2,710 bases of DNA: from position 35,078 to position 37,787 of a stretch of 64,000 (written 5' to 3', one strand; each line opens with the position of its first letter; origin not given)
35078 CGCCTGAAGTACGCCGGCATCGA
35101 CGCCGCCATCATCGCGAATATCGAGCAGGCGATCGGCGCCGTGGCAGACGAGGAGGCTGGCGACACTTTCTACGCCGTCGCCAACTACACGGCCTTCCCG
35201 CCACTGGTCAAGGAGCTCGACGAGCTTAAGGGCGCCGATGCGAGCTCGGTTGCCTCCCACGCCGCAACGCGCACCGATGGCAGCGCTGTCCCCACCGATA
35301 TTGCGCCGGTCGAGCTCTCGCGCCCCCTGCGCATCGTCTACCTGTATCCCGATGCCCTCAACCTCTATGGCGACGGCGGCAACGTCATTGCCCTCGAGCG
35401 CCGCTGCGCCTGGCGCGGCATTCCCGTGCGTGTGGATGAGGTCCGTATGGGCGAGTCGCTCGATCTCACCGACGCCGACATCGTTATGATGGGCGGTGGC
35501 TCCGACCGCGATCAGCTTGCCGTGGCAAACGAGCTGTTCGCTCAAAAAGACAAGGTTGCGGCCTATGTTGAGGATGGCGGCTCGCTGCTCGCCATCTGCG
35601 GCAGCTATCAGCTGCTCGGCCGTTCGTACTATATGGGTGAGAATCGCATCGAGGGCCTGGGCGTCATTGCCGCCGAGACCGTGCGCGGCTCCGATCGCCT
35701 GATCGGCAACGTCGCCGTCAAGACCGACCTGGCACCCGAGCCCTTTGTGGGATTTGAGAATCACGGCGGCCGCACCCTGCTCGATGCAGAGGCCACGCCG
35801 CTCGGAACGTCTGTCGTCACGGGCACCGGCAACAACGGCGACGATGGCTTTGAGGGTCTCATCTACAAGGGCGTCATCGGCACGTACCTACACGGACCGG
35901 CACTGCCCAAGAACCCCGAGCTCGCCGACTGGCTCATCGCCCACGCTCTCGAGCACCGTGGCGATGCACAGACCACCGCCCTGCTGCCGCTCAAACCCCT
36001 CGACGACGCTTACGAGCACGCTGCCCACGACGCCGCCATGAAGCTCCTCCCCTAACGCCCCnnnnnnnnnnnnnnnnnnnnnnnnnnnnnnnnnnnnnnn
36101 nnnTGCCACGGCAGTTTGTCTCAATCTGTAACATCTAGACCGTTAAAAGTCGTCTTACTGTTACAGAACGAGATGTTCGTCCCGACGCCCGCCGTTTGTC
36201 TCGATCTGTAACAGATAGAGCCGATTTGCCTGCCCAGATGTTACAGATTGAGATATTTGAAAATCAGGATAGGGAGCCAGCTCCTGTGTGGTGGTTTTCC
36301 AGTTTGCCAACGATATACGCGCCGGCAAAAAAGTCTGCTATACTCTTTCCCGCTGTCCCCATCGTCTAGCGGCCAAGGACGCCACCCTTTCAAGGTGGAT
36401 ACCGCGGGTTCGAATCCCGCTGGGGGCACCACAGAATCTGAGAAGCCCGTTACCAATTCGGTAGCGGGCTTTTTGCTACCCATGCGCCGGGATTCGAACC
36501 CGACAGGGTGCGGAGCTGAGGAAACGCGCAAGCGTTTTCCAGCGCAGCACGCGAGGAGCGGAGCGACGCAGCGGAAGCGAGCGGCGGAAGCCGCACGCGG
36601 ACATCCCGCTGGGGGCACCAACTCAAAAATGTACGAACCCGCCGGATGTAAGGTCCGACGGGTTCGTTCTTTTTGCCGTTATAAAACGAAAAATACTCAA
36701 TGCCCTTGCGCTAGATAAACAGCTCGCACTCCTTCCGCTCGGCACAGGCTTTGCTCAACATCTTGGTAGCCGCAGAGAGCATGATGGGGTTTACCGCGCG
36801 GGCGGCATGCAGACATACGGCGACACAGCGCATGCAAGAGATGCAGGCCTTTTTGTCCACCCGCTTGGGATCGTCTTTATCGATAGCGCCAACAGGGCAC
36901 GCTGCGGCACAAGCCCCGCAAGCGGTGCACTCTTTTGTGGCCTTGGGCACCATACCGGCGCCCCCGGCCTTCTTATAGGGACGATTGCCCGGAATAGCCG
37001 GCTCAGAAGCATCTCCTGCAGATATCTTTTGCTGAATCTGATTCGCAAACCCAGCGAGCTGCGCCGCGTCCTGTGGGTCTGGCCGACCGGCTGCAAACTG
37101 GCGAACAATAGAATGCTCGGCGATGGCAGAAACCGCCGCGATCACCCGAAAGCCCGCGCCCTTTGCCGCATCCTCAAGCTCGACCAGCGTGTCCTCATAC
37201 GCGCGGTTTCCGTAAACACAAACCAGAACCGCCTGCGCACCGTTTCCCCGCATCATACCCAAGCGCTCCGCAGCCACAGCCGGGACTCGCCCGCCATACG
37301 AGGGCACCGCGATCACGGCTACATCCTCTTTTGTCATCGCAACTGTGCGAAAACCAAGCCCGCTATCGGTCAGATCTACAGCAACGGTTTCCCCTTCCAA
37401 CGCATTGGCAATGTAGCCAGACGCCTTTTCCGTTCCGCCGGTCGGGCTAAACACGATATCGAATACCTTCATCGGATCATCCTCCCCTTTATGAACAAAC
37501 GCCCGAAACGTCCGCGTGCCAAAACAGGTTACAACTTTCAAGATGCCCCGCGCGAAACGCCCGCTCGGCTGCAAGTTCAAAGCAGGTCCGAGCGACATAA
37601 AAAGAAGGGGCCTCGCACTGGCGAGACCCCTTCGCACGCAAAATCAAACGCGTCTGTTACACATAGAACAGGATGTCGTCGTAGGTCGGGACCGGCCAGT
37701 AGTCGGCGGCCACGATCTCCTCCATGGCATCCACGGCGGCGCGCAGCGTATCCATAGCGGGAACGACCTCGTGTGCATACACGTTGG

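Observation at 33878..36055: MurT and GatD fused in one 725-aa polypeptide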

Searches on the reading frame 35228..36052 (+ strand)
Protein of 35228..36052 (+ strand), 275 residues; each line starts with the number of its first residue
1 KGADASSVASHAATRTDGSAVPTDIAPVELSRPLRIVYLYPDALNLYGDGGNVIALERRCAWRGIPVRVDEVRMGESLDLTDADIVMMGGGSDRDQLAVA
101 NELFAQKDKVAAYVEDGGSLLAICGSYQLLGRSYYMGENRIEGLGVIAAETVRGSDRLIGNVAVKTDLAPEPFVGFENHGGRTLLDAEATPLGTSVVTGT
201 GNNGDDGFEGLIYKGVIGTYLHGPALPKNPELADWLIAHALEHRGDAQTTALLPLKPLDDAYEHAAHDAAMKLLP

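Call 17: search_solved_structures(query=window:35228-36052:+, show_alignments=2)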
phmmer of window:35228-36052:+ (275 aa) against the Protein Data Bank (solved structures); distinct sequences matched with E-value up to 0.001: 4.
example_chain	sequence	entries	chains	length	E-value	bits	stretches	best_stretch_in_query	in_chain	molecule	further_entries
5n9m_A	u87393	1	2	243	1.8e-47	165.1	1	34-245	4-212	Cobyric acid synthase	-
6gs2_A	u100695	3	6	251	2.1e-47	165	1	34-245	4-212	SA1707 protein | Lipid II isoglutaminyl synthase (glutamine-hydrolyzing) subunit GatD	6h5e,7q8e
6fqb_E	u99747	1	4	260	2.6e-45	158.1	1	33-244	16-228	Cobyric acid synthase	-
9sq9_C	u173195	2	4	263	3.7e-45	157.6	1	34-244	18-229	Lipid II isoglutaminyl synthase (glutamine-hydrolyzing) subunit GatD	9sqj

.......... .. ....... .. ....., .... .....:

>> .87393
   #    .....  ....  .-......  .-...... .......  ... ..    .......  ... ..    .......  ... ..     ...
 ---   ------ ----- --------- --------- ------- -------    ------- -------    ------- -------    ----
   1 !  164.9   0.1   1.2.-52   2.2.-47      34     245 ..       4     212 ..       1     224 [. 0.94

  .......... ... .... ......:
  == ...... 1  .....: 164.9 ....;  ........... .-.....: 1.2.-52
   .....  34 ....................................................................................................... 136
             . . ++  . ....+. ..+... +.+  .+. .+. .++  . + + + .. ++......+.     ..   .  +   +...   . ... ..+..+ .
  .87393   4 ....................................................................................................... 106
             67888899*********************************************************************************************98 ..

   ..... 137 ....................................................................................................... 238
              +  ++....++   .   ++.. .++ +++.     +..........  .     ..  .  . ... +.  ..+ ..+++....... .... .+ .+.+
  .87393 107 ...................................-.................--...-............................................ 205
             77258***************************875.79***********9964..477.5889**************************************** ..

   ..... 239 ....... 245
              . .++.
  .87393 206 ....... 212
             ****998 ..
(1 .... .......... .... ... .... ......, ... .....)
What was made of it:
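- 35597..35599 (+): Codon for C574, the GatD nucleophile (S. aureus C94). Alignment to 6gs2_A/5n9m_A: ICGSYQ aligns with ICGGYQ (call 17).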

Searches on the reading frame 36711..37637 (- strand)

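Call 20: search_protein_families(library=pfam, proteins=[window:36711-37637:-], max_evalue=0.001)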
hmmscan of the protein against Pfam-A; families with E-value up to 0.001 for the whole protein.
window:36711-37637:- (308 aa): 11 families
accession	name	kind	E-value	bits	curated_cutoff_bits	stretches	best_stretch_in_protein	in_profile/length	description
PF00037.32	Fer4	-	2.7e-08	33.7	21.1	1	236-253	7-24/24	4Fe-4S binding domain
PF13187.11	Fer4_9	-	6.6e-07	29.7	27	1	236-277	1-49/52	4Fe-4S dicluster domain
PF12837.12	Fer4_6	-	8.4e-07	29.1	25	1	259-278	3-22/24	4Fe-4S binding domain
PF14697.11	Fer4_21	-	8.9e-07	29.4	35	1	228-252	32-57/59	4Fe-4S dicluster domain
PF12838.12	Fer4_7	-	9.9e-07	29.6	27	1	237-278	2-51/52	4Fe-4S dicluster domain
PF13237.11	Fer4_10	-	3e-06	27.5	25.5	1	234-275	6-52/53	4Fe-4S dicluster domain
PF12797.12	Fer4_2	-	2.8e-05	24.2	24.5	0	236-249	9-22/22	4Fe-4S binding domain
PF13484.11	Fer4_16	-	7e-05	24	30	1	236-267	1-31/66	4Fe-4S double cluster binding domain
PF13183.11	Fer4_8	-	0.00029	21.7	27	0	225-250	46-67/68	4Fe-4S dicluster domain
PF13746.11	Fer4_18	-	0.00039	21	27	1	232-277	56-97/114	4Fe-4S dicluster domain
PF25160.1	LdpA_Fe-S-bd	-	0.00084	19.5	27.6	0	234-254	25-45/49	LdpA Fe-S cluster-binding domain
